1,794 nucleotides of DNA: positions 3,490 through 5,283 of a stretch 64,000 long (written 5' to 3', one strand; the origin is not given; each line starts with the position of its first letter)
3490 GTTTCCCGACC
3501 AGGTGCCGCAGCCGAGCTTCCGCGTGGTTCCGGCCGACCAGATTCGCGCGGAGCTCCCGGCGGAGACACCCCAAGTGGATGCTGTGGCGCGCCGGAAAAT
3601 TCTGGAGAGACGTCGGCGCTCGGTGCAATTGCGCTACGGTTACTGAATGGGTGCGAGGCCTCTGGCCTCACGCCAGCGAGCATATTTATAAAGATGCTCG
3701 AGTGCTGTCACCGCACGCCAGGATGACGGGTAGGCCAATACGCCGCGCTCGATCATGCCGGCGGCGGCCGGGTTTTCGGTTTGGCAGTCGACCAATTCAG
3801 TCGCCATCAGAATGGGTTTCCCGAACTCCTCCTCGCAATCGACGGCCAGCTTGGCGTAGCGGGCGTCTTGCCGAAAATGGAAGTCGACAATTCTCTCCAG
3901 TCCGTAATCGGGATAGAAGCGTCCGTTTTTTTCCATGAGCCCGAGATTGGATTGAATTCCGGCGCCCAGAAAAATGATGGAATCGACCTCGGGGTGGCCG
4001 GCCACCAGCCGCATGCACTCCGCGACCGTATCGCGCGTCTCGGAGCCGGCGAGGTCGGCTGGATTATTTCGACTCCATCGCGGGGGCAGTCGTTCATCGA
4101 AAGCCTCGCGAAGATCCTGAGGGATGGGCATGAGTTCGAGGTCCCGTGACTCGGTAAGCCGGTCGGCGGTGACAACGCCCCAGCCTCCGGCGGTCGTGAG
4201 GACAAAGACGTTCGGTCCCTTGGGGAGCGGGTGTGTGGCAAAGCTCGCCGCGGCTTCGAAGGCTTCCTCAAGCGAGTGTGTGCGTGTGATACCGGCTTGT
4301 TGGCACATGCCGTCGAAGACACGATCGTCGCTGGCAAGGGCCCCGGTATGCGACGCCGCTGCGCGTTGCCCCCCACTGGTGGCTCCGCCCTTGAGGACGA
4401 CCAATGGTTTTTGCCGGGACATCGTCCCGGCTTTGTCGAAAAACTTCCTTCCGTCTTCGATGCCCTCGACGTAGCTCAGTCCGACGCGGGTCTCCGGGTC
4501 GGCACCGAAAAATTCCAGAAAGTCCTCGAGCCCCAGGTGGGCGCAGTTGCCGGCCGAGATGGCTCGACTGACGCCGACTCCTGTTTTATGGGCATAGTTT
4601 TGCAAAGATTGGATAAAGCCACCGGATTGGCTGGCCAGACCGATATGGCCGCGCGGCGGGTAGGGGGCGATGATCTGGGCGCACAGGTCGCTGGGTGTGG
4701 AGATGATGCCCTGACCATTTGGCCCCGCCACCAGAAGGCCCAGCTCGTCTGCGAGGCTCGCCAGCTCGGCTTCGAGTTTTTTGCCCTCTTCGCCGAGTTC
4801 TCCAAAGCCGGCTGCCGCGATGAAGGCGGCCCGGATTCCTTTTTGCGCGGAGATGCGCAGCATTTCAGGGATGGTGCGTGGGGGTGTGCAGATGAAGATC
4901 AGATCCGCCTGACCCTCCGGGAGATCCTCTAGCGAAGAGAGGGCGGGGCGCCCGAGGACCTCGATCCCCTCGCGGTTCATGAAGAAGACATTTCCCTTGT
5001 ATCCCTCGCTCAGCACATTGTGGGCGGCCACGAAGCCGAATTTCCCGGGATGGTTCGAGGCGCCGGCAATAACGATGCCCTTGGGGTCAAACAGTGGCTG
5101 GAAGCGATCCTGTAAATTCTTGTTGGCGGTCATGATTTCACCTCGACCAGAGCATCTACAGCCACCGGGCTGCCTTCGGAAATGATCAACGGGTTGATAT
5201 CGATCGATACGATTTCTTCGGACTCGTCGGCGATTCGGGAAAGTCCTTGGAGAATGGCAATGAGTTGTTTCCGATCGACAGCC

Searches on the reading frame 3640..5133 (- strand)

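Call 56: search_protein_families(library=pfam, proteins=[window:3640-5133:-], max_evalue=0.00001)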
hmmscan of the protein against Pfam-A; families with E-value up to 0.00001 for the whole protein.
window:3640-5133:- (497 aa): 3 families
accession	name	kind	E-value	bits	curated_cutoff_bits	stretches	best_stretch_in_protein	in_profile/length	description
PF13607.11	Succ_CoA_lig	-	6.5e-46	156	27.4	1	161-297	1-137/138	Succinyl-CoA ligase like flavodoxin domain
PF13380.12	CoA_binding_2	-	2.3e-14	54.3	22.8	1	20-143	3-113/116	CoA binding domain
PF19045.5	Ligase_CoA_2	-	1.3e-10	42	23.7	1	309-387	1-78/162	Ligase-CoA domain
